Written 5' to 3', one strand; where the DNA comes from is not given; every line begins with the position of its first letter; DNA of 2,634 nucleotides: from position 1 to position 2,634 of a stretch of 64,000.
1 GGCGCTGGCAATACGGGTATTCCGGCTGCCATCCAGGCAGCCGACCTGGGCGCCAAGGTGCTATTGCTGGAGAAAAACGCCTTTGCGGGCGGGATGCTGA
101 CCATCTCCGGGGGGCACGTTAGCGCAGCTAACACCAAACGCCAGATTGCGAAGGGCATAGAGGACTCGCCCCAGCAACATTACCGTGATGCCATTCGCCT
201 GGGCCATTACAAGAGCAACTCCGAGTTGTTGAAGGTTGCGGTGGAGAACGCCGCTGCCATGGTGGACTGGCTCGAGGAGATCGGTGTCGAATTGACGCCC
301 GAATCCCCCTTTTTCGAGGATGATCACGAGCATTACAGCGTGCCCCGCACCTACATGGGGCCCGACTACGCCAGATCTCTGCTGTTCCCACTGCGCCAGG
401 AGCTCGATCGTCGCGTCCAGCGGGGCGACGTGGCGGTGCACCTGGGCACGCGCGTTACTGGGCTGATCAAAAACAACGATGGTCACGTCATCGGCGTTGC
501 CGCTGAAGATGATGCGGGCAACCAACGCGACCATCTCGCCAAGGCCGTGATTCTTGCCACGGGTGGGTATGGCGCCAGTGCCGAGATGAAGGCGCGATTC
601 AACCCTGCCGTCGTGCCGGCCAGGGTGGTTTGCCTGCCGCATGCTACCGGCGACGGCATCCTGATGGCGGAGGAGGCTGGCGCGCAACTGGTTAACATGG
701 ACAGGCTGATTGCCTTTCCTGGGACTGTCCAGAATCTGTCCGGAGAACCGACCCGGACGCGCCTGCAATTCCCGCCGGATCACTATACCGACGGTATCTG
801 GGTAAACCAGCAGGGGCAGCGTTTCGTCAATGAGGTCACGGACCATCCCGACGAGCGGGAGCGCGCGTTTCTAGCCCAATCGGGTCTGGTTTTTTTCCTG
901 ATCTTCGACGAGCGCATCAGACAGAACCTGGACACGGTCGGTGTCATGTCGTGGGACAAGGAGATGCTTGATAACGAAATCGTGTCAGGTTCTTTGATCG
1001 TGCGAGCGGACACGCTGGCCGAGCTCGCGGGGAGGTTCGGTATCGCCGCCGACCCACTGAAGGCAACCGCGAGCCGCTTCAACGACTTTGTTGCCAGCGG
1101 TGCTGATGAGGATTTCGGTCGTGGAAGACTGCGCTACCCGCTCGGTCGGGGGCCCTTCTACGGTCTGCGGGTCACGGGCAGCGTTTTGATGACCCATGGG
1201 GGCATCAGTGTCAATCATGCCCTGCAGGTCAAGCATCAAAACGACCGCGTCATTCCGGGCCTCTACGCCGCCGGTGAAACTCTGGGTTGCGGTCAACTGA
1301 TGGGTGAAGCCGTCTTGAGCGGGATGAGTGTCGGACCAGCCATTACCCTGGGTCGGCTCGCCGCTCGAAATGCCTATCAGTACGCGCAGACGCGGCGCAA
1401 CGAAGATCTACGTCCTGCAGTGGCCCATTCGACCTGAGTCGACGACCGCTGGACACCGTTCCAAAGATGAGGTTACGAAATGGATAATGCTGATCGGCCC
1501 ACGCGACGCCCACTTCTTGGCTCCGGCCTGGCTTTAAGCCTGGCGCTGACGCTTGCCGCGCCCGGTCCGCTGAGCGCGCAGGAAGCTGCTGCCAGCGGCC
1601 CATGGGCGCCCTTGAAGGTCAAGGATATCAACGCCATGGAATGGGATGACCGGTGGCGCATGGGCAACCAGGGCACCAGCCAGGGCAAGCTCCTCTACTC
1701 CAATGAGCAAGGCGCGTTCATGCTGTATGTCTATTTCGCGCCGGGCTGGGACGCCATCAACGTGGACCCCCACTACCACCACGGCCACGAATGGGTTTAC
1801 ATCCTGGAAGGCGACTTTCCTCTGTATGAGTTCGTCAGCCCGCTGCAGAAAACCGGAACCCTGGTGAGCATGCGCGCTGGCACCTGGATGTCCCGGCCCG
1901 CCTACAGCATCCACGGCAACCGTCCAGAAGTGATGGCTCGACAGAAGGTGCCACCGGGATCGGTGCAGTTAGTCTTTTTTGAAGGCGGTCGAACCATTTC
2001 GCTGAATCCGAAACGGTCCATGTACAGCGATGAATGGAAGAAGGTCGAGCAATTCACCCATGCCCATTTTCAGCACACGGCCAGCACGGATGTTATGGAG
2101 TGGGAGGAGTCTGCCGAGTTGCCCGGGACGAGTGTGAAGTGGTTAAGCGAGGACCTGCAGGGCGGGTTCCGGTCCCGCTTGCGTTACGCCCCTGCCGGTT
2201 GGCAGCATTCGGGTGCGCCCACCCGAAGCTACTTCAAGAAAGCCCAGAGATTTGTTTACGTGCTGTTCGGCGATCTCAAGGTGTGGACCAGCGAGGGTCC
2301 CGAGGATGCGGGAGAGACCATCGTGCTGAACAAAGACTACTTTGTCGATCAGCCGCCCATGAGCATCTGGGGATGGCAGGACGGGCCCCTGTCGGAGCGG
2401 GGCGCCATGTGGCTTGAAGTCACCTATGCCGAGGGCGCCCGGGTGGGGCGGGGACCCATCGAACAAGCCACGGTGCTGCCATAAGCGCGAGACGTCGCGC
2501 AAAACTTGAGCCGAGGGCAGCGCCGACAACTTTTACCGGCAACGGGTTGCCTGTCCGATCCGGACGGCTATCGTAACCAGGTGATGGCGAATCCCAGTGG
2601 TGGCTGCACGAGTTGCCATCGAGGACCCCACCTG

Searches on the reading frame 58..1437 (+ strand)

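Call 16: search_protein_families(library=pfam, proteins=[window:58-1437:+], max_evalue=0.00001)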
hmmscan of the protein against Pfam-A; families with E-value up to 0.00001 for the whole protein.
window:58-1437:+ (459 aa): 2 families
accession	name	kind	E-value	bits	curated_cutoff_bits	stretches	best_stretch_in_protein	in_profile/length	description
PF00890.30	FAD_binding_2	-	2.5e-47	162.5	20.4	1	2-423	26-412/414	FAD binding domain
PF03486.20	HI0933_like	-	2.4e-06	27.6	50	0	114-411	113-222/244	HI0933-like protein Rossmann domain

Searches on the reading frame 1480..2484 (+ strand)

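Call 16: search_protein_families(library=pfam, proteins=[window:1480-2484:+], max_evalue=0.00001)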
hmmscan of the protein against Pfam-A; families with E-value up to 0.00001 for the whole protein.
window:1480-2484:+ (334 aa): 1 family
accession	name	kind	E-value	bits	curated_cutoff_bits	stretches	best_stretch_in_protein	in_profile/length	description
PF12973.13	Cupin_7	-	3.2e-08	33.8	27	0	58-146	12-86/105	ChrR Cupin-like domain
